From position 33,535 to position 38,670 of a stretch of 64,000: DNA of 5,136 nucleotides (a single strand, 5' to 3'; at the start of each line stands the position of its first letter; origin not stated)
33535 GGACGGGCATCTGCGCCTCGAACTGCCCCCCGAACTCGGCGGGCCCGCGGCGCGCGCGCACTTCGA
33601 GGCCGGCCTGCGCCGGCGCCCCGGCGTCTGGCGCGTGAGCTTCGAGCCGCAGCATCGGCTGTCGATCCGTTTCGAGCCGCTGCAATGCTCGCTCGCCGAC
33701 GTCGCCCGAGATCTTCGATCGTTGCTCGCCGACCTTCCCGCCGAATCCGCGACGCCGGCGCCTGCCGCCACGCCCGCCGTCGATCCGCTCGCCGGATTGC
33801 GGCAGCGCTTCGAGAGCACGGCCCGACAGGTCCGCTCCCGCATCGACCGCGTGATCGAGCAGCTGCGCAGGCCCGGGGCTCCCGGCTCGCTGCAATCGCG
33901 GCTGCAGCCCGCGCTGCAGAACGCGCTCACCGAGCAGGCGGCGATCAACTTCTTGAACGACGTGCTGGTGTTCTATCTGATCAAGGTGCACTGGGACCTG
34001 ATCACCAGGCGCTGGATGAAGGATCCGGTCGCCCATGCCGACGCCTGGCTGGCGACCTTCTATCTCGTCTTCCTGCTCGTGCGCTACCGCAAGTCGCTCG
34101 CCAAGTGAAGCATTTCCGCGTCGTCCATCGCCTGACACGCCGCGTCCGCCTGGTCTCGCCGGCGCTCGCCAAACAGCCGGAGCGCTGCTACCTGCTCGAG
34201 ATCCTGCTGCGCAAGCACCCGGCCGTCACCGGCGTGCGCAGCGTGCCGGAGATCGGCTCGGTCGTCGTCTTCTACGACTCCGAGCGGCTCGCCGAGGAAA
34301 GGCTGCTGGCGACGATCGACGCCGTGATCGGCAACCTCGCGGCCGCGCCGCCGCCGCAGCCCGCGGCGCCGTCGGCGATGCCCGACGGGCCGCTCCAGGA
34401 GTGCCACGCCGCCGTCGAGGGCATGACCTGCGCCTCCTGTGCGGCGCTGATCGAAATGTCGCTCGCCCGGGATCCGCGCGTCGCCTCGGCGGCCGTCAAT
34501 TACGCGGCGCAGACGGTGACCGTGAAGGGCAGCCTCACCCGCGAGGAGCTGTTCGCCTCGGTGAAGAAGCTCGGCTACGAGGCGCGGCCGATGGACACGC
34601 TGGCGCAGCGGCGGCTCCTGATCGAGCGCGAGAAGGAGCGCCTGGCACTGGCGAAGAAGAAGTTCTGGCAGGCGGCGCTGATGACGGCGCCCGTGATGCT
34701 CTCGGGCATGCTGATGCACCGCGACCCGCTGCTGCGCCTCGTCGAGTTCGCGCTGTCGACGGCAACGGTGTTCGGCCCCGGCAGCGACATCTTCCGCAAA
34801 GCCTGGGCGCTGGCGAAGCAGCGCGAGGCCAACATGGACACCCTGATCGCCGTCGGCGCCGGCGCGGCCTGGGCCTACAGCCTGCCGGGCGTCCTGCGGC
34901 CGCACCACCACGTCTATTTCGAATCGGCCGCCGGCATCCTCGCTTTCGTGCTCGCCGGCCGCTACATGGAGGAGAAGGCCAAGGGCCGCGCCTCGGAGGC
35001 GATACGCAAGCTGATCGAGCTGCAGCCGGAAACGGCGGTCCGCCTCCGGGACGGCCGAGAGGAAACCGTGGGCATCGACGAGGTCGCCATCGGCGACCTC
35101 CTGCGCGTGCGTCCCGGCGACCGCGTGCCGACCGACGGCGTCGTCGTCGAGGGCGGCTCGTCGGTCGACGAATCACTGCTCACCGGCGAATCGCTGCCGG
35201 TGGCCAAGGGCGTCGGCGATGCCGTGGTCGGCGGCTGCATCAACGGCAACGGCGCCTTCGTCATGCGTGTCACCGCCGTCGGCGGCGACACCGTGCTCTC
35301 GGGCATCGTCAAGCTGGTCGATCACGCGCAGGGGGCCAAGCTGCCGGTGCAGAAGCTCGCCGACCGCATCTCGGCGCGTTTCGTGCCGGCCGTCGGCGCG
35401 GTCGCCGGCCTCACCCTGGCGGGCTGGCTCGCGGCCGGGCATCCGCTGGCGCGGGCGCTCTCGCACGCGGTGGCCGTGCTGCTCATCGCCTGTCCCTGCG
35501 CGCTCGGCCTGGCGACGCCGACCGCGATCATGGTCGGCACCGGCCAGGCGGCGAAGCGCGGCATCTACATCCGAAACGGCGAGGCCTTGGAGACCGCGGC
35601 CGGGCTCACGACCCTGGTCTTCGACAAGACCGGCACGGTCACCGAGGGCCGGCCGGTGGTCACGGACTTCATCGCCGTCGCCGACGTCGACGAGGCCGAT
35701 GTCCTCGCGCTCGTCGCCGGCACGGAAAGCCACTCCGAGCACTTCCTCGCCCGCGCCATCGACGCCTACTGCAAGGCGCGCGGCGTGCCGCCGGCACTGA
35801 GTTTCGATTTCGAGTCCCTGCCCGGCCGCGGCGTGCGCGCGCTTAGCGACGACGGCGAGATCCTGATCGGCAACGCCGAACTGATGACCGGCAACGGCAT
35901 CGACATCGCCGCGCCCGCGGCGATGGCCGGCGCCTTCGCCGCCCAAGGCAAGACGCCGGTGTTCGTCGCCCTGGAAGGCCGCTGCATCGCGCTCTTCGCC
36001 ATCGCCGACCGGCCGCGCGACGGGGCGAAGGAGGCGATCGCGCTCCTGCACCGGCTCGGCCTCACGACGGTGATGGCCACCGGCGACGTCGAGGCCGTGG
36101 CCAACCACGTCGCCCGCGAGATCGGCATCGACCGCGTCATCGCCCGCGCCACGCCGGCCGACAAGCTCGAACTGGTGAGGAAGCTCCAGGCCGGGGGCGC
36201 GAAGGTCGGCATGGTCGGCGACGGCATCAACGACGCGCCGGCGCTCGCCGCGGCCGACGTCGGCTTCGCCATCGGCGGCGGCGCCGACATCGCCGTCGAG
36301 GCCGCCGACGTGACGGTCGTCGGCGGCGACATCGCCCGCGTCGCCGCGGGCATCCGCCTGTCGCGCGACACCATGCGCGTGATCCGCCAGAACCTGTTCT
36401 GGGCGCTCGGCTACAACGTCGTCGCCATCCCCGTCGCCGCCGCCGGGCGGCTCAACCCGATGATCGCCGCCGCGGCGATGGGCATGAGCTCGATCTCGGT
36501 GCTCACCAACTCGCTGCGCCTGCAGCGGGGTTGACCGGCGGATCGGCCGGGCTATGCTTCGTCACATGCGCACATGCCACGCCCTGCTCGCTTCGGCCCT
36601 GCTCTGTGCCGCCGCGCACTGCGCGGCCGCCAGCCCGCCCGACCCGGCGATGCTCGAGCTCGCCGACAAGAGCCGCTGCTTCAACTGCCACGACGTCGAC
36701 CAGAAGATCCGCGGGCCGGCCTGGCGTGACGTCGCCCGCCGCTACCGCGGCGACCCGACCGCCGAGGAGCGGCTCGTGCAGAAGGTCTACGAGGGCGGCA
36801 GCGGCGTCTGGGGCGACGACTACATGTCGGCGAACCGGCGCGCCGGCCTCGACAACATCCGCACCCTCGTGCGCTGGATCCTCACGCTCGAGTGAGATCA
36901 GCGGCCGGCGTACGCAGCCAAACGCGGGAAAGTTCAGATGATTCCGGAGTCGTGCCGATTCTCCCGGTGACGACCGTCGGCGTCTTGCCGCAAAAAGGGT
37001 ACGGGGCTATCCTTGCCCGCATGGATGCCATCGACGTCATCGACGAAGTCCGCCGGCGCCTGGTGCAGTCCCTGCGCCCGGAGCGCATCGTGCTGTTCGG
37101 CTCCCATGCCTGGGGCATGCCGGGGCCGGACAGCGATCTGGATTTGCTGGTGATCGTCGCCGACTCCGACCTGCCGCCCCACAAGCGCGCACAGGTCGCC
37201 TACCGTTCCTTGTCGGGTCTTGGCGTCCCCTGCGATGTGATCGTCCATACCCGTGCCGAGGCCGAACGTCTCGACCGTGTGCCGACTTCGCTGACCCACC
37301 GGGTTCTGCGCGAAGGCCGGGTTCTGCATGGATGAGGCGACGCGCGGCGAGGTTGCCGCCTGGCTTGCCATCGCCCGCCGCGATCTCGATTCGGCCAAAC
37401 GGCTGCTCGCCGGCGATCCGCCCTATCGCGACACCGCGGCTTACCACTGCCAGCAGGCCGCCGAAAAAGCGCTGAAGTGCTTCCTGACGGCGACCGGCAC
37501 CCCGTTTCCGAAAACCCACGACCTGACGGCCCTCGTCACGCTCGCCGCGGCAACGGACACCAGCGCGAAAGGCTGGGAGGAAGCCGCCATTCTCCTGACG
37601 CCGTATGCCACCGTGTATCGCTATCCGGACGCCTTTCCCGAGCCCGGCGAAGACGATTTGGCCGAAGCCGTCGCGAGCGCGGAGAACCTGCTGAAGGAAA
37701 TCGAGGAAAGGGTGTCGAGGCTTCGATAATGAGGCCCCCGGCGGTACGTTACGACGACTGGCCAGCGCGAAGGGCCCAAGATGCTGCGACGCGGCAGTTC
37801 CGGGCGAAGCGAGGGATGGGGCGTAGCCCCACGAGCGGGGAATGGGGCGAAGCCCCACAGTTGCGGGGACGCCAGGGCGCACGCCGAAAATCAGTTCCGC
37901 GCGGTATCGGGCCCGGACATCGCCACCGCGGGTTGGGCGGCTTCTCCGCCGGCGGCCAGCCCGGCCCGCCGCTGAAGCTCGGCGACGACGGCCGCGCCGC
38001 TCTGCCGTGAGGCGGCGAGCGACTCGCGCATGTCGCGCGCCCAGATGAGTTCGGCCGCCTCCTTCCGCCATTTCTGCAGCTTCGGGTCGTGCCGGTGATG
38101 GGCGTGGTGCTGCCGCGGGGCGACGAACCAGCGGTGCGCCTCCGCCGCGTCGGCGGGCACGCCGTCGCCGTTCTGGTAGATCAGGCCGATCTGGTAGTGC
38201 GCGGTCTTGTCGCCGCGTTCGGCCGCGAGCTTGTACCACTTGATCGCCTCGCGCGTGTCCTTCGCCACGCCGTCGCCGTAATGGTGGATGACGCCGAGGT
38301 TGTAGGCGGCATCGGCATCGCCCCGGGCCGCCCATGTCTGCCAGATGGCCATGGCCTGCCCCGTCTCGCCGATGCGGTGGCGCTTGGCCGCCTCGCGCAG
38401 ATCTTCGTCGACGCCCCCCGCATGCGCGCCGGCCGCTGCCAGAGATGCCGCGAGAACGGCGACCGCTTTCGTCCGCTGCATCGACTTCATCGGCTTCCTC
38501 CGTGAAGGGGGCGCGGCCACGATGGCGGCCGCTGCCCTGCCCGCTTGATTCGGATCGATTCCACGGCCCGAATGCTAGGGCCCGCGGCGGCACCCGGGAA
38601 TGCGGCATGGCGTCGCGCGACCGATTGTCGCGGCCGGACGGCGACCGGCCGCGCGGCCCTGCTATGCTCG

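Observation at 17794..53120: Shared palindrome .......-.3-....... upstream of five metal-related transcription units, a candidate regulon for an unidentified regulator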

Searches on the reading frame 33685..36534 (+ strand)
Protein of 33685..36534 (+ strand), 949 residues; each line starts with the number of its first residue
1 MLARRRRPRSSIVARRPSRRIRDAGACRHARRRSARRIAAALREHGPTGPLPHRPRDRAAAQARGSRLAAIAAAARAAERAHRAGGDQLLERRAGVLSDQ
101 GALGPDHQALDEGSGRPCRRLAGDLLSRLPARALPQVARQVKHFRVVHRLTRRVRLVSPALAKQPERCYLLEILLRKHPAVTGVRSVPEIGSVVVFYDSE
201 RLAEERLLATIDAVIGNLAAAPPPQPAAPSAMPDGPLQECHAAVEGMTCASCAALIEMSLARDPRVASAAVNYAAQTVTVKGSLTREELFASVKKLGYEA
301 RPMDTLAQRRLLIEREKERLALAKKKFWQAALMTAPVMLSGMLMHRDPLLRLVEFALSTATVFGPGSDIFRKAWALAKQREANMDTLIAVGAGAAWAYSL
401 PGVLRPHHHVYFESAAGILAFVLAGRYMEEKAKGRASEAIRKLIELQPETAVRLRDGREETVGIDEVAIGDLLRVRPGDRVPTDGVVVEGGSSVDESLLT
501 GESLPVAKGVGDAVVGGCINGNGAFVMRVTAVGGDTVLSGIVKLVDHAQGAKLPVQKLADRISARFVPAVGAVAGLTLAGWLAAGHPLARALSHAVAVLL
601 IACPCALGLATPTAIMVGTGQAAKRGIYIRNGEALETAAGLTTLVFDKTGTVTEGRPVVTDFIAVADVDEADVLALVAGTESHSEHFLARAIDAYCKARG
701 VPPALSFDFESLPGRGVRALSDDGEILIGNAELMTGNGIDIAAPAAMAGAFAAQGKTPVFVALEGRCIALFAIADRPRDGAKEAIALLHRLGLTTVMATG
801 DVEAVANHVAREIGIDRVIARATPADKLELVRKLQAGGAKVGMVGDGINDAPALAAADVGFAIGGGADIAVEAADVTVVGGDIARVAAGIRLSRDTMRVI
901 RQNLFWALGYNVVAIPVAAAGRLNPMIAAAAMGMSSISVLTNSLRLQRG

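Call 15: search_protein_families(library=pfam, proteins=[window:33685-36534:+], max_evalue=0.01)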
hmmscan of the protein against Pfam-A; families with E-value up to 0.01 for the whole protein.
window:33685-36534:+ (949 aa): 6 families
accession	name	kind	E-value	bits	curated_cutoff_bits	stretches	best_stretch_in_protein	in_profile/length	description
PF00122.25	E1-E2_ATPase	-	9.5e-60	201.6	28.1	1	445-625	1-181/181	E1-E2 ATPase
PF00702.32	Hydrolase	-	2.8e-33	116.4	26.4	1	643-858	3-191/191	haloacid dehalogenase-like hydrolase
PF00403.32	HMA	-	3.5e-14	53.4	24.8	1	243-299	3-62/62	Heavy-metal-associated domain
PF19991.5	HMA_2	-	1.9e-05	25.1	30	1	143-215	7-79/154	Heavy metal associated domain 2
PF08282.18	Hydrolase_3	-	0.0028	17.8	20.9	0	830-877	195-242/255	haloacid dehalogenase-like hydrolase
PF12710.13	HAD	-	0.0041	18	27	1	758-853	67-187/189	haloacid dehalogenase-like hydrolase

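Call 25: search_protein_families(library=ncbifam, proteins=[window:33685-36534:+], max_evalue=0.001)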
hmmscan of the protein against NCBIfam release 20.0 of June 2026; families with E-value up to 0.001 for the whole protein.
window:33685-36534:+ (949 aa): 27 families (the best 25 are shown)
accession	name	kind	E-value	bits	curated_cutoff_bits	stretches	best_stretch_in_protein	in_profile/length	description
TIGR01525.1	ATPase-IB_hvy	subfamily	3.3e-182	607.3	346.25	1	384-946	1-560/560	heavy metal translocating P-type ATPase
NF007952.0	PRK10671.1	equivalog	1.3e-172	576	1316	1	217-948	86-833/838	copper-exporting P-type ATPase CopA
TIGR01511.1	ATPase-IB1_Cu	subfamily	4.4e-169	563.8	397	1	366-947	2-542/542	copper-translocating P-type ATPase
TIGR01512.1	ATPase-IB2_Cd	subfamily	1.9e-121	406.2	313.5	2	413-732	19-305/494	cadmium family heavy metal-translocating P-type ATPase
NF008262.1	PRK11033.1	equivalog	9.2e-118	394.7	1005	1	243-947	46-728/731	zinc/cadmium/mercury/lead-transporting ATPase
NF033775.1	P_type_ZntA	exception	2e-103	347.1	1240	1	242-948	52-730/732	Zn(II)/Cd(II)/Pb(II) translocating P-type ATPase ZntA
TIGR01494.1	ATPase_P-type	subfamily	2.9e-87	293.1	62.3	1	418-923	2-465/478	HAD-IC family P-type ATPase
TIGR01497.1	kdpB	equivalog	2.4e-54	184.6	527.9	2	751-888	421-558/675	potassium-transporting ATPase subunit KdpB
TIGR01647.1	ATPase-IIIA_H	equivalog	2.9e-51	174.6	615.5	3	427-679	73-325/755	plasma-membrane proton-efflux P-type ATPase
NF010609.0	PRK14010.1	equivalog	7.4e-45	153.3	1323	2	750-879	415-544/673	K(+)-transporting ATPase subunit B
TIGR01517.1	ATPase-IIB_Ca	equivalog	4.4e-39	134.3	507.05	2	442-683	148-403/882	calcium-translocating P-type ATPase, PMCA-type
TIGR01522.1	ATPase-IIA2_Ca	equivalog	1.6e-36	125.5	798.3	3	818-919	567-669/854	calcium-transporting P-type ATPase, PMR1-type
TIGR01657.1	P-ATPase-V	hypoth_equivalog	1.4e-30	105.6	618.25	3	817-863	781-827/1055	ATP13A2 family polyamine export P-type ATPase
TIGR01524.1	ATPase-IIIB_Mg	equivalog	1.8e-29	102.2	610.75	2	818-900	582-664/867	magnesium-translocating P-type ATPase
NF011702.0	PRK15122.1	subfamily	8.9e-29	100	975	2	818-905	621-708/907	magnesium-translocating P-type ATPase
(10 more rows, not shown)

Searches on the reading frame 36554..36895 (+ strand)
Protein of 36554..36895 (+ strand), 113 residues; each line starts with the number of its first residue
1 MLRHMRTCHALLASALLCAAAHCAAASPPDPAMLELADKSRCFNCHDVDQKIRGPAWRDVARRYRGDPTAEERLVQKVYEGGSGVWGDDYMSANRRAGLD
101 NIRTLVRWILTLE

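Call 15: search_protein_families(library=pfam, proteins=[window:36554-36895:+], max_evalue=0.01)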
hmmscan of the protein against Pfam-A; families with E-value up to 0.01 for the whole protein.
window:36554-36895:+ (113 aa): 1 family
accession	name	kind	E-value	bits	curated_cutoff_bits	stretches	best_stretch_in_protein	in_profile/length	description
PF00034.26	Cytochrom_C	-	0.00059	21.5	21.3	1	36-112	7-89/90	Cytochrome c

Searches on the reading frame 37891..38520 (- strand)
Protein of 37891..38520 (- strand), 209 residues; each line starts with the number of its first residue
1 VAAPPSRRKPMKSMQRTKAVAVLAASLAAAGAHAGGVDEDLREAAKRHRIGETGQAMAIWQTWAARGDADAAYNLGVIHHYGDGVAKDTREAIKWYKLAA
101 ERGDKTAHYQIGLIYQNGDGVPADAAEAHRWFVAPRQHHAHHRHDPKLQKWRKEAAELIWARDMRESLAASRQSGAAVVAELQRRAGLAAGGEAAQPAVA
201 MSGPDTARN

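Call 15: search_protein_families(library=pfam, proteins=[window:37891-38520:-], max_evalue=0.01)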
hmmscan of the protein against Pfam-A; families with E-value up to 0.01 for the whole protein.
window:37891-38520:- (209 aa): 1 family
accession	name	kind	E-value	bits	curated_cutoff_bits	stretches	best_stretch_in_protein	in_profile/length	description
PF08238.18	Sel1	-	2.5e-19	69.4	30.7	2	69-104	1-36/36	Sel1 repeat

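Call 76: search_protein_families(library=ncbifam, proteins=[window:37891-38520:-], max_evalue=0.001)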
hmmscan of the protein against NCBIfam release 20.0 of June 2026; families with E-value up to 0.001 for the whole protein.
window:37891-38520:- (209 aa): 3 families
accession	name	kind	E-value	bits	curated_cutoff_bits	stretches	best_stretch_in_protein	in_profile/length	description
NF033786.1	phenyl_MerG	equivalog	4.6e-08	33.3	350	1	56-141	52-146/217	phenylmercury resistance protein MerG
NF045484.1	TransRegExoR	equivalog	8.2e-05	22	450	0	91-132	61-102/267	exopolysaccharide production regulator ExoR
NF047621.1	FlgprotMotXVib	equivalog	0.00031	20.3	330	1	61-135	100-174/211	flagellar protein MotX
